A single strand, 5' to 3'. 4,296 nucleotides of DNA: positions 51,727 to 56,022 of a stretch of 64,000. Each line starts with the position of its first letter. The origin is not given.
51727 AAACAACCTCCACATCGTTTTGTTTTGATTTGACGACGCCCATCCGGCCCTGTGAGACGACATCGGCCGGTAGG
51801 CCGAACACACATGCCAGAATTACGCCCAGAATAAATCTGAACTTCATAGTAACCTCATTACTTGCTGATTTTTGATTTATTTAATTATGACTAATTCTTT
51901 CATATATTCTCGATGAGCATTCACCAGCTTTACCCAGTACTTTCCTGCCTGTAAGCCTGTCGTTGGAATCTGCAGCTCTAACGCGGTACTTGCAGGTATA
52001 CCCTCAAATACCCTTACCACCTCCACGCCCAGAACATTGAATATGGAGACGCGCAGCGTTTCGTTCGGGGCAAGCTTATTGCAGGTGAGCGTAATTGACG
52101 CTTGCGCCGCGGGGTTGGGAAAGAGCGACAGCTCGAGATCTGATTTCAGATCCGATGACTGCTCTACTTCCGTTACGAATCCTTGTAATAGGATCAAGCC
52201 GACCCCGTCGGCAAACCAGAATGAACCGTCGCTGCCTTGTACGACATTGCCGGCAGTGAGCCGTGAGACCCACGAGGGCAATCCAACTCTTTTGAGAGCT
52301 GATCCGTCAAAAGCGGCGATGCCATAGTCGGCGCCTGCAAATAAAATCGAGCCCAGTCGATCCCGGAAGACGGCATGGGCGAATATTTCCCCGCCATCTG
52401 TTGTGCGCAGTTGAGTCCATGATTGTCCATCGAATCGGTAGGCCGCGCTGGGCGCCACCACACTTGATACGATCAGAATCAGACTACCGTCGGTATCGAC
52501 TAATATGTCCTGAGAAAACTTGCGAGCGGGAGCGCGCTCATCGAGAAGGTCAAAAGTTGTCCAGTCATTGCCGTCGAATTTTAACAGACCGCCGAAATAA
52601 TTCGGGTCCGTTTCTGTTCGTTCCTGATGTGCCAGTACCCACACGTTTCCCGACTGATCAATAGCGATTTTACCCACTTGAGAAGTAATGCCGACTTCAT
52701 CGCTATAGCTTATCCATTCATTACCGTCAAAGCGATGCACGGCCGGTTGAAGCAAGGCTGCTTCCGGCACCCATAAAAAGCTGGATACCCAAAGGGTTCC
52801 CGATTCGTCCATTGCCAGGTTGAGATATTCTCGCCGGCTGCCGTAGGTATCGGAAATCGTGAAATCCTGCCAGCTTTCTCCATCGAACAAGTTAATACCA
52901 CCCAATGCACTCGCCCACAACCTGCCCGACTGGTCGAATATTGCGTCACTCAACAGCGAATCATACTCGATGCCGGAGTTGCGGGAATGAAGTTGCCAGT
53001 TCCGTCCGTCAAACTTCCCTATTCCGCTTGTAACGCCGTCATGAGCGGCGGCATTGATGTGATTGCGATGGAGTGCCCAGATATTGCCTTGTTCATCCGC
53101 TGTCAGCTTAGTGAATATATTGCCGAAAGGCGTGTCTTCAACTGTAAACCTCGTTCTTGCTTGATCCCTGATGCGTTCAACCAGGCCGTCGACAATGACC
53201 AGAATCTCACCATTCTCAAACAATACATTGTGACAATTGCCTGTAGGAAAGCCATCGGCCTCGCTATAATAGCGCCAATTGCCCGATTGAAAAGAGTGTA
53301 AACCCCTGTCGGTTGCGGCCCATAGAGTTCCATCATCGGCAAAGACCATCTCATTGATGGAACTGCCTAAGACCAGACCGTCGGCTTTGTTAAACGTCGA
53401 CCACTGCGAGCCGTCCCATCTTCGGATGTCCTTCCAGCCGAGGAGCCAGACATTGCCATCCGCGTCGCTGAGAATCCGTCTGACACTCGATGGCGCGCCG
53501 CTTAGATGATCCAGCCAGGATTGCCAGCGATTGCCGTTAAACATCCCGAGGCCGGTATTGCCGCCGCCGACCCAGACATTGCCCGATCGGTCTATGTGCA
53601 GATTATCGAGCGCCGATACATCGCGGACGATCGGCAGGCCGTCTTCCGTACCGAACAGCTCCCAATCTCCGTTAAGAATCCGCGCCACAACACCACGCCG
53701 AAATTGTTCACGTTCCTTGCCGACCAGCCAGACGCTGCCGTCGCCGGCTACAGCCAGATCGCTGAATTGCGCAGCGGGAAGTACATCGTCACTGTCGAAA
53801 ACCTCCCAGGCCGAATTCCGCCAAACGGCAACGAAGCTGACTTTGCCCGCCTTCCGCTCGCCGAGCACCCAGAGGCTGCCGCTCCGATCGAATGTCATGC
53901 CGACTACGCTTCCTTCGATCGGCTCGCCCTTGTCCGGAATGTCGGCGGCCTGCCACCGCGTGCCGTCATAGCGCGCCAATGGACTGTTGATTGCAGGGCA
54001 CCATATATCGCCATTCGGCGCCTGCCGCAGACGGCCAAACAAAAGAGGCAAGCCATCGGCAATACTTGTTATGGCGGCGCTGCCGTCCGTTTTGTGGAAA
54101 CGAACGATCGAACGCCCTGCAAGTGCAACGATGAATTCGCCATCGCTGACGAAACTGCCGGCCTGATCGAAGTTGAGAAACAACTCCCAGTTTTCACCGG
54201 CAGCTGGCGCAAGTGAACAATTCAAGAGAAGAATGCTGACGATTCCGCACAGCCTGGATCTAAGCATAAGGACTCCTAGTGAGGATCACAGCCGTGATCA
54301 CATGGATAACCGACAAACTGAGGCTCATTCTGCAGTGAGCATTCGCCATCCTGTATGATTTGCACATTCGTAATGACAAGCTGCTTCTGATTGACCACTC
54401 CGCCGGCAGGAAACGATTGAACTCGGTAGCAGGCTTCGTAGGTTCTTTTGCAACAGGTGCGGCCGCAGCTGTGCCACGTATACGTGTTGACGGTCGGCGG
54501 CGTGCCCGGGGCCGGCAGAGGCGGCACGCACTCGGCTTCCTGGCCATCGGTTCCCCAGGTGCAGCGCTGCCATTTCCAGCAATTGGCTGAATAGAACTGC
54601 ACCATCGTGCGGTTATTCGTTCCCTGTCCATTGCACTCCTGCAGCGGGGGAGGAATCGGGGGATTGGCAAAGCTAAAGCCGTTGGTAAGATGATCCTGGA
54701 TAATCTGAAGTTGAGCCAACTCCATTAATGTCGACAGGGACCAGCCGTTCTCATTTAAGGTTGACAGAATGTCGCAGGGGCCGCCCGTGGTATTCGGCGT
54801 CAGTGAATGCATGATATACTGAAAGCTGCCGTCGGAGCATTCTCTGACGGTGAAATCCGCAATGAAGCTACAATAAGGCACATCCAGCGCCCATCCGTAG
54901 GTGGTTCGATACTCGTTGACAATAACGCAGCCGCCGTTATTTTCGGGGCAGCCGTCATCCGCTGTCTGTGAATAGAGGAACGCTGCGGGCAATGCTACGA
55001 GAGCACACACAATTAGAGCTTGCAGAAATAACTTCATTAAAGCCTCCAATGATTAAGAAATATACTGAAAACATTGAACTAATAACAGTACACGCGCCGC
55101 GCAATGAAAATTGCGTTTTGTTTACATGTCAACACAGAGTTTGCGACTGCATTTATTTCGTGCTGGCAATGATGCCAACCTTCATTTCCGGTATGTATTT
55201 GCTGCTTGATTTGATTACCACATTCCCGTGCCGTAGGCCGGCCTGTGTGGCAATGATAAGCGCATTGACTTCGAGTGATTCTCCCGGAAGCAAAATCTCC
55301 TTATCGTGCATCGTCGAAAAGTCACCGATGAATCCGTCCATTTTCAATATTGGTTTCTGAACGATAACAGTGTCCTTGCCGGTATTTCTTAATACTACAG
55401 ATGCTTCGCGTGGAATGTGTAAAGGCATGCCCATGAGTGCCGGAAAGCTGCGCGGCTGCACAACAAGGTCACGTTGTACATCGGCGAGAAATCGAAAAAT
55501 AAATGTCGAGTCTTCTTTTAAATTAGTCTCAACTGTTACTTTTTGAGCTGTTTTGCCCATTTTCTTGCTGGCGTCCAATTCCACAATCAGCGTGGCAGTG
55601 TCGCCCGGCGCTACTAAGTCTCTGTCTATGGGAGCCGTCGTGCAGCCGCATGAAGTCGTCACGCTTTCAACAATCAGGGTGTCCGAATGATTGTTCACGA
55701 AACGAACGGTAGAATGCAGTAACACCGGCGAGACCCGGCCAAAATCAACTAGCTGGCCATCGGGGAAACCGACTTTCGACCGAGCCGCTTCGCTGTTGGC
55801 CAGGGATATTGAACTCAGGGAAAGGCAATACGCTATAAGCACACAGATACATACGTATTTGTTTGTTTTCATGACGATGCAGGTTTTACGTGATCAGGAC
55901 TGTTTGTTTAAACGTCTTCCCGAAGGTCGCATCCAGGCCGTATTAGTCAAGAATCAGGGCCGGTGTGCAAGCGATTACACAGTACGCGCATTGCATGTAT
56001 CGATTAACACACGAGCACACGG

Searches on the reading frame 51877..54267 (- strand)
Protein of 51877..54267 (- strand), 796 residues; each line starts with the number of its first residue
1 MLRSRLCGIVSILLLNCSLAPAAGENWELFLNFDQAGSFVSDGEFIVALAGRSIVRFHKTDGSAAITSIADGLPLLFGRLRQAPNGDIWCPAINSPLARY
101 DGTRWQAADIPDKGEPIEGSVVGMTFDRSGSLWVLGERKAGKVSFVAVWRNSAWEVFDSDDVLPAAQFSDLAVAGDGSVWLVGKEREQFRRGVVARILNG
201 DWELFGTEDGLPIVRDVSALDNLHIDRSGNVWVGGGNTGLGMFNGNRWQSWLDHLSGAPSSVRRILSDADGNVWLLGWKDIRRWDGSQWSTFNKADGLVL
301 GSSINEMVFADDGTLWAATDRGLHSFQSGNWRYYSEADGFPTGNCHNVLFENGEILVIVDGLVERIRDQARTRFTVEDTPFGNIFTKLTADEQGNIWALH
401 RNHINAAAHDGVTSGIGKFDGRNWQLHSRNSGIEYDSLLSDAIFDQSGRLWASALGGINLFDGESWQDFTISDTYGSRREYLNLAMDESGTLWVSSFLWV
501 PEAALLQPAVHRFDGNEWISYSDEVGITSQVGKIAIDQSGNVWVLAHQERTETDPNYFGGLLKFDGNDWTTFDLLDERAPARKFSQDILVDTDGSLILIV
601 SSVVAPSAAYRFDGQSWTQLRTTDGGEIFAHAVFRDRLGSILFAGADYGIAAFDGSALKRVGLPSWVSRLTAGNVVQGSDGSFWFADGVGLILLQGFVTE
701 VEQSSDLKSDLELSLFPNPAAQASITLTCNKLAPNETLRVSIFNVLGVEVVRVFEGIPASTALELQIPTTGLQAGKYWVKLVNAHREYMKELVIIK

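Call 51: search_protein_families(library=pfam, proteins=[window:51877-54267:-], max_evalue=0.00001)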
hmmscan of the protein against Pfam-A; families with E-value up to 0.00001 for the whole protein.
window:51877-54267:- (796 aa): 3 families
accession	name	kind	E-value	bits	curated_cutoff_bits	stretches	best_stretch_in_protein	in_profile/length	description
PF07494.17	Reg_prop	-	2.8e-14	51.8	20.4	0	259-277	4-22/24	Two component regulator propeller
PF18962.6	Por_Secre_tail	-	2.6e-07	31.3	27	1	715-794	1-75/75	Secretion system C-terminal sorting domain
PF19565.4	DUF6087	-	5.8e-06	26.9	27.1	0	281-298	46-63/99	Family of unknown function (DUF6087)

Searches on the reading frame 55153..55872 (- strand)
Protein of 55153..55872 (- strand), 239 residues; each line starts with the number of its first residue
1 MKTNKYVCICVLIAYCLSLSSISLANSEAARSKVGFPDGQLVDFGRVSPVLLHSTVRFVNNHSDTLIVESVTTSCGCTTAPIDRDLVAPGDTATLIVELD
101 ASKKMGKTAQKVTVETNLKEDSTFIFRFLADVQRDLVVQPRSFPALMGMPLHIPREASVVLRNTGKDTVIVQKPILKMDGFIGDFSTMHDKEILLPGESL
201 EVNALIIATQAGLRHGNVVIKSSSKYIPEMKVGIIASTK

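Call 51: search_protein_families(library=pfam, proteins=[window:55153-55872:-], max_evalue=0.00001)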
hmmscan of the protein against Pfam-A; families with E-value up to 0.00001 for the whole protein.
window:55153-55872:- (239 aa): 2 families
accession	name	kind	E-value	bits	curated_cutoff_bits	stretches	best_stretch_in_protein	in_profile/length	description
PF07610.17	DUF1573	-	8.3e-18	64.7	26.1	1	52-123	19-90/98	Protein of unknown function (DUF1573)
PF22544.2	HYDIN_VesB_CFA65-like_Ig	-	4.6e-13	49.7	25.5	1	40-123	8-93/100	HYDIN/CFA65/VesB-like, Ig-like domain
